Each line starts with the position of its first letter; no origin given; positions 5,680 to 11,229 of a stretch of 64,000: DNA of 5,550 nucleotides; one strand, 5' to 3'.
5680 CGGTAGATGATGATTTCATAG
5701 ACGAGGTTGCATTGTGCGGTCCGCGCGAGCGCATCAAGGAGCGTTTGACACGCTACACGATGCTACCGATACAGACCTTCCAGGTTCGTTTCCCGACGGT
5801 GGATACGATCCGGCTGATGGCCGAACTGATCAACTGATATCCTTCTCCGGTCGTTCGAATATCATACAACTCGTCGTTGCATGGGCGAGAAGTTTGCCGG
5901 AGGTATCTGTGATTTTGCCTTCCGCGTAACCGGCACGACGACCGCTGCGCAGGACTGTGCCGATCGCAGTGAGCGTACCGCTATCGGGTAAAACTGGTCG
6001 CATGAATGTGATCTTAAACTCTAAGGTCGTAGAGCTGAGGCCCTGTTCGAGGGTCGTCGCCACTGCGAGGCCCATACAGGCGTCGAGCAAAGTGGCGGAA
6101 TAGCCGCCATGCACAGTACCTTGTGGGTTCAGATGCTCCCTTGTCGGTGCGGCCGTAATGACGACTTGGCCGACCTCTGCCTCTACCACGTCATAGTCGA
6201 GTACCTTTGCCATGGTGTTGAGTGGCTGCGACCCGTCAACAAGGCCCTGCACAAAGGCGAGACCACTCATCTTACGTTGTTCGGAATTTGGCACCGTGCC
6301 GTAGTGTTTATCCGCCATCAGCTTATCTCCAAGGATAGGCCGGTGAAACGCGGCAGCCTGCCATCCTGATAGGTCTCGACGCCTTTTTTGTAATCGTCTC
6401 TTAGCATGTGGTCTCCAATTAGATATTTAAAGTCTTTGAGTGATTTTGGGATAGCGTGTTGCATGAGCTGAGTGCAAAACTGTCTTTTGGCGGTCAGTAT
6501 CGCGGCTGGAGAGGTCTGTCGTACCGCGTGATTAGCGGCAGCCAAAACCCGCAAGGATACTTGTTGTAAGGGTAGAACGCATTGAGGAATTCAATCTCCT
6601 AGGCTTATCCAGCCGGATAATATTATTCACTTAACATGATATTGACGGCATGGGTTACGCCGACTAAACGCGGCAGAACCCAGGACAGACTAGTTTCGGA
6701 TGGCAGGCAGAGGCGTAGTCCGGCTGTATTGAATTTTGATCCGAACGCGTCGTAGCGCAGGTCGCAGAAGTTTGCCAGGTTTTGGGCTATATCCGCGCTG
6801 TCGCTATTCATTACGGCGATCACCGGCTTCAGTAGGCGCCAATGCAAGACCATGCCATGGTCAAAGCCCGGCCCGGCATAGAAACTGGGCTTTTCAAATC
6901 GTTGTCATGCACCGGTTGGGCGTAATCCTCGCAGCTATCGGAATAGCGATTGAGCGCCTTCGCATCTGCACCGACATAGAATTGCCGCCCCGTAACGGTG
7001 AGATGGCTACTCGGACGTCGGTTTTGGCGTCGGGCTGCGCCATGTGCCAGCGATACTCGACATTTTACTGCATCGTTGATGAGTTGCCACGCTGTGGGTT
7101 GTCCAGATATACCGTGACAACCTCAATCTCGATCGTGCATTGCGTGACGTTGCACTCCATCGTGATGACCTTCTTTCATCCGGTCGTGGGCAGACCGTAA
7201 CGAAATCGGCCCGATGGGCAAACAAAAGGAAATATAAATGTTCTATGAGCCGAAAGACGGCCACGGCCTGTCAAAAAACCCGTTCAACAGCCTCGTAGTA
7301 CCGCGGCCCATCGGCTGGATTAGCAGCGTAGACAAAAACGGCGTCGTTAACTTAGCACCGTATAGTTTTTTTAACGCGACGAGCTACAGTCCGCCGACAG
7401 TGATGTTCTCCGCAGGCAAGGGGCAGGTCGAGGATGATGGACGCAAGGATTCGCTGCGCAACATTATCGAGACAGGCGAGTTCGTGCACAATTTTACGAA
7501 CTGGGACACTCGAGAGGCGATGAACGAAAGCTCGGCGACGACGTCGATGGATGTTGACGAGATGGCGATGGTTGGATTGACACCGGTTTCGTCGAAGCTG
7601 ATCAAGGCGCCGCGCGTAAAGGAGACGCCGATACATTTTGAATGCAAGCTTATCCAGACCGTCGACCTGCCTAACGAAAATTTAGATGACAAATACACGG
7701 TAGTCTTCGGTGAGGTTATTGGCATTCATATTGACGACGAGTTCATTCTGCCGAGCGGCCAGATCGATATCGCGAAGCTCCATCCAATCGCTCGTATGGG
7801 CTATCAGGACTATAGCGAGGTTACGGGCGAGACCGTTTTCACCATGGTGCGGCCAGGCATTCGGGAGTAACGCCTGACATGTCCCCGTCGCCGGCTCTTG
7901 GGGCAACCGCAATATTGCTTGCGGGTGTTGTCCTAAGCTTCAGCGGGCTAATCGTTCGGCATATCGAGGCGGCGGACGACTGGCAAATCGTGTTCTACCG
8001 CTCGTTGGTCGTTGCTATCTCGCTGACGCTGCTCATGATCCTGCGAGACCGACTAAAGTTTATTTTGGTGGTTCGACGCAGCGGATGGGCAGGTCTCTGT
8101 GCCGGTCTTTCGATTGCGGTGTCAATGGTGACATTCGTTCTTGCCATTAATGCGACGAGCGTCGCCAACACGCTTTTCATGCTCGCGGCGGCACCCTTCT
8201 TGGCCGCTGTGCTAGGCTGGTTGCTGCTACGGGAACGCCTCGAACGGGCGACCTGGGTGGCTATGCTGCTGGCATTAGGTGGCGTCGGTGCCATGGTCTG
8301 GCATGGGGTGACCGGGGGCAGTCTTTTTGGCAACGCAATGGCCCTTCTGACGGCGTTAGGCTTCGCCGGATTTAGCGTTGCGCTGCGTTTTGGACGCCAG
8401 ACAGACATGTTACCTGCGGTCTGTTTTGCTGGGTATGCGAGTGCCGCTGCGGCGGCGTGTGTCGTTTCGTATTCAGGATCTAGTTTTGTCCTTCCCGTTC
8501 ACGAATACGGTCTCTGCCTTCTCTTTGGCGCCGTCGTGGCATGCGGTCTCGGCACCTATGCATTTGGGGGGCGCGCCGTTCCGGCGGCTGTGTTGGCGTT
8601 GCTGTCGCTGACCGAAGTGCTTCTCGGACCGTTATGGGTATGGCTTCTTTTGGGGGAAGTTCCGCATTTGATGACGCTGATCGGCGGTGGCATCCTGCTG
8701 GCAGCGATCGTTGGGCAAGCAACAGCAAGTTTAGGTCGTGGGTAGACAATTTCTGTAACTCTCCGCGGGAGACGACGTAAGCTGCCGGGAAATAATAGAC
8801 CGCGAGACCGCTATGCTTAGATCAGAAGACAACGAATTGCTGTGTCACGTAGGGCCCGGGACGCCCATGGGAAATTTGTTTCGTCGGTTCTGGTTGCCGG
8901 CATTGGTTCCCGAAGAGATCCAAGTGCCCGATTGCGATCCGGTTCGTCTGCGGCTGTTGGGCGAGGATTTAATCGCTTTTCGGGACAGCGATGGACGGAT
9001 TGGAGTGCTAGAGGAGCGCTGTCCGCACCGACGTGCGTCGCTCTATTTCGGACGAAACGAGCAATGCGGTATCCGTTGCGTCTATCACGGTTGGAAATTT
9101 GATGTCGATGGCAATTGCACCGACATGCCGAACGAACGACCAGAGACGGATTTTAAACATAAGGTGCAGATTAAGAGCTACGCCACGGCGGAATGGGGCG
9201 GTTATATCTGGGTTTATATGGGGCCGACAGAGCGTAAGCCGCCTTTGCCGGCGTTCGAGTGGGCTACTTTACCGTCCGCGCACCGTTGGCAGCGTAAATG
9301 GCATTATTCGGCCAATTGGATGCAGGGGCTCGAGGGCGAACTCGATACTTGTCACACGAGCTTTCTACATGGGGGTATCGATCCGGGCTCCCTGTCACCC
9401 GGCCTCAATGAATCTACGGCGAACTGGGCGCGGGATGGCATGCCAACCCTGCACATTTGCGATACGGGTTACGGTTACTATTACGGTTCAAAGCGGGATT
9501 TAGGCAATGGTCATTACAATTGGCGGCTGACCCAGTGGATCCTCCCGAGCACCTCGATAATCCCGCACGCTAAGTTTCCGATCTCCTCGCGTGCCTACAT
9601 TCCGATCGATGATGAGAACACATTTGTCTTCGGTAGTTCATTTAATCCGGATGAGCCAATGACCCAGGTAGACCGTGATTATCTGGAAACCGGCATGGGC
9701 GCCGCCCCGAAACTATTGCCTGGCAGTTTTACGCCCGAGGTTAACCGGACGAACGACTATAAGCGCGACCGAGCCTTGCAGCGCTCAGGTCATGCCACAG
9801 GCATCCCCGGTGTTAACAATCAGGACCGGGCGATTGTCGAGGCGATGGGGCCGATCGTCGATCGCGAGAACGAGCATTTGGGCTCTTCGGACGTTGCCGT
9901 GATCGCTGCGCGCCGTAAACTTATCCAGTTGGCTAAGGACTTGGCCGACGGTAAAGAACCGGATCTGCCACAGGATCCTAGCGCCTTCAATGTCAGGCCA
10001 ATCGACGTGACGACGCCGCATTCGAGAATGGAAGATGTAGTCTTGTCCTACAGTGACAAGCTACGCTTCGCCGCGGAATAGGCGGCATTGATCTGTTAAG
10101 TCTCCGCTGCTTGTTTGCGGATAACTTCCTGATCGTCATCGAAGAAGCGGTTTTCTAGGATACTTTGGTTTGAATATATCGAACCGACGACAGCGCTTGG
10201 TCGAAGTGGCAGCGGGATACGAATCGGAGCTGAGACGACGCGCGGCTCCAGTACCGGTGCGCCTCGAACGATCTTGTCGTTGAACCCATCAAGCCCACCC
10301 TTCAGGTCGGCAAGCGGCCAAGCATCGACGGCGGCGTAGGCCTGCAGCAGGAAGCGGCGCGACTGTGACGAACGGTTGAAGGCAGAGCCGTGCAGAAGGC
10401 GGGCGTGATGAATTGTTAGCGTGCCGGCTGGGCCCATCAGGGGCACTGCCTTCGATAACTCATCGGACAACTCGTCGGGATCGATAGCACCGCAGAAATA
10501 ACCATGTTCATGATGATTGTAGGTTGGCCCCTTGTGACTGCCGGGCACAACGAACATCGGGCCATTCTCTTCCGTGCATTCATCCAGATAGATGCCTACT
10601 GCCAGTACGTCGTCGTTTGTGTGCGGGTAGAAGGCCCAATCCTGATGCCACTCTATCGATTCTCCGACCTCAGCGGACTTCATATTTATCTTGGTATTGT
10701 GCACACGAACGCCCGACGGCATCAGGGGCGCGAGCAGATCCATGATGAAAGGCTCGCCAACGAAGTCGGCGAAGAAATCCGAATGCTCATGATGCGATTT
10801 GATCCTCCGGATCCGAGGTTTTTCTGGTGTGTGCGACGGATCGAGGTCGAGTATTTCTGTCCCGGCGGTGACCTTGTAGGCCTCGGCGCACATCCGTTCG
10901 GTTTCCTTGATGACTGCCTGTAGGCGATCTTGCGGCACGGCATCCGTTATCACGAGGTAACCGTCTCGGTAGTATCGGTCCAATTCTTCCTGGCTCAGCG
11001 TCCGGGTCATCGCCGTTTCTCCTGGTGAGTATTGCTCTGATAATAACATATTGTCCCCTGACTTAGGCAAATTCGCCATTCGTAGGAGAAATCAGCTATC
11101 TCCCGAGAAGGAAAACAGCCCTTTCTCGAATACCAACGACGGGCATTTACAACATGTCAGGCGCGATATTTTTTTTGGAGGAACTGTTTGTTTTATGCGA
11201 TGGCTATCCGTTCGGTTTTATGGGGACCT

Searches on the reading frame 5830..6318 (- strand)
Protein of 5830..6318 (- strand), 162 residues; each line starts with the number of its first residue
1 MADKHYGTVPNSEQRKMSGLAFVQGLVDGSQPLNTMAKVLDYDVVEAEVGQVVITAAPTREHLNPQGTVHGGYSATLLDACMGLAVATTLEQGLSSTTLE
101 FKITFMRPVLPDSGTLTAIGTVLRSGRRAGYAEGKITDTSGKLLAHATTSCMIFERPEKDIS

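Call 42: search_protein_families(library=pfam, max_evalue=0.00001, proteins=[window:5830-6318:-])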
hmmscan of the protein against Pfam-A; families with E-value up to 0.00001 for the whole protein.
window:5830-6318:- (162 aa): 1 family
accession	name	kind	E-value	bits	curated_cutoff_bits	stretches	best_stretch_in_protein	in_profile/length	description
PF03061.28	4HBT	-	8e-14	52.2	20.6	1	66-144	1-78/79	Thioesterase superfamily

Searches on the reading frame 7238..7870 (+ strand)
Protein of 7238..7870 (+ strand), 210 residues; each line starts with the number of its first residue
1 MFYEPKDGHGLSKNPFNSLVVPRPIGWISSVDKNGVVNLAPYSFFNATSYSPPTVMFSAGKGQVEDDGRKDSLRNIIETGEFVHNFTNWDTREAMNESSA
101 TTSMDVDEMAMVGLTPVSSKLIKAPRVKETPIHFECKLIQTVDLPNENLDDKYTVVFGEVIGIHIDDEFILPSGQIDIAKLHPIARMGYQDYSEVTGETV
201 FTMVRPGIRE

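Call 42: search_protein_families(library=pfam, max_evalue=0.00001, proteins=[window:7238-7870:+])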
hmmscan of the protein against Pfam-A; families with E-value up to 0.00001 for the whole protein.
window:7238-7870:+ (210 aa): 1 family
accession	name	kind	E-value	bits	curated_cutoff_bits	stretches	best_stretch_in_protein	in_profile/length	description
PF01613.24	Flavin_Reduct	-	1.9e-19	70.7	27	1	21-168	4-136/153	Flavin reductase like domain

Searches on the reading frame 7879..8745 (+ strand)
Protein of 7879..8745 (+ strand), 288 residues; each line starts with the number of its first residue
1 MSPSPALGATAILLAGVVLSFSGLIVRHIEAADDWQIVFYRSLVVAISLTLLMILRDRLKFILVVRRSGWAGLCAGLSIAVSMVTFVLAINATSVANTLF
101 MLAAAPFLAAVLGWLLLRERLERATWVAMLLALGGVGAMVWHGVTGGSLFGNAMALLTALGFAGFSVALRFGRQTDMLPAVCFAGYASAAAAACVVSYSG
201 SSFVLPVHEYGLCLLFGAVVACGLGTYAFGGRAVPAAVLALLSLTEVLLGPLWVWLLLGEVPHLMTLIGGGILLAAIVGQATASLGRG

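Call 42: search_protein_families(library=pfam, max_evalue=0.00001, proteins=[window:7879-8745:+])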
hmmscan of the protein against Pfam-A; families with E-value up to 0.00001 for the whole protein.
window:7879-8745:+ (288 aa): 1 family
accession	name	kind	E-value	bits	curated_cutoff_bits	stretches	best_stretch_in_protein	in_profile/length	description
PF00892.27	EamA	-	3e-18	66.9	28.2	1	7-139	2-133/135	EamA-like transporter family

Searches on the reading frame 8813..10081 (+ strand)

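Call 42: search_protein_families(library=pfam, max_evalue=0.00001, proteins=[window:8813-10081:+])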
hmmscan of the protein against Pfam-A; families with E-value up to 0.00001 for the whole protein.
window:8813-10081:+ (422 aa): 2 families
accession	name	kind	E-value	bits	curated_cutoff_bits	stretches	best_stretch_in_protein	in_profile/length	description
PF19301.5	LigXa_C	-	1.9e-37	129.5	27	1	134-382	1-254/304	LigXa C-terminal domain like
PF00355.32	Rieske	-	7.5e-19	67.9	20.3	1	28-115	3-84/88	Rieske [2Fe-2S] domain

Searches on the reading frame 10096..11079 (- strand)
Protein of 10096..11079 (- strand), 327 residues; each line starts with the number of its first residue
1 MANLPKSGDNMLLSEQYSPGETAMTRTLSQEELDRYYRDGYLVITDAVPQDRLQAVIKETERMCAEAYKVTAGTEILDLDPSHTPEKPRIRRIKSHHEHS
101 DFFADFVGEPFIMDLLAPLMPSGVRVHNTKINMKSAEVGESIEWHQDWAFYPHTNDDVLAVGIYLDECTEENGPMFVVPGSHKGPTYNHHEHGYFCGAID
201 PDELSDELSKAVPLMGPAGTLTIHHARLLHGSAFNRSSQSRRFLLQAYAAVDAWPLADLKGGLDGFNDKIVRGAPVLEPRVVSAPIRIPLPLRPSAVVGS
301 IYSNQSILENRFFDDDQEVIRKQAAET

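Call 43: search_protein_families(library=pfam, max_evalue=0.00001, proteins=[window:10096-11079:-])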
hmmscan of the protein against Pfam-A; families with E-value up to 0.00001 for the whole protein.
window:10096-11079:- (327 aa): 1 family
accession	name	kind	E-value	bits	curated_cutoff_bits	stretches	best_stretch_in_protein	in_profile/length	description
PF05721.19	PhyH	-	1.3e-35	124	22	1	36-242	1-212/213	Phytanoyl-CoA dioxygenase (PhyH)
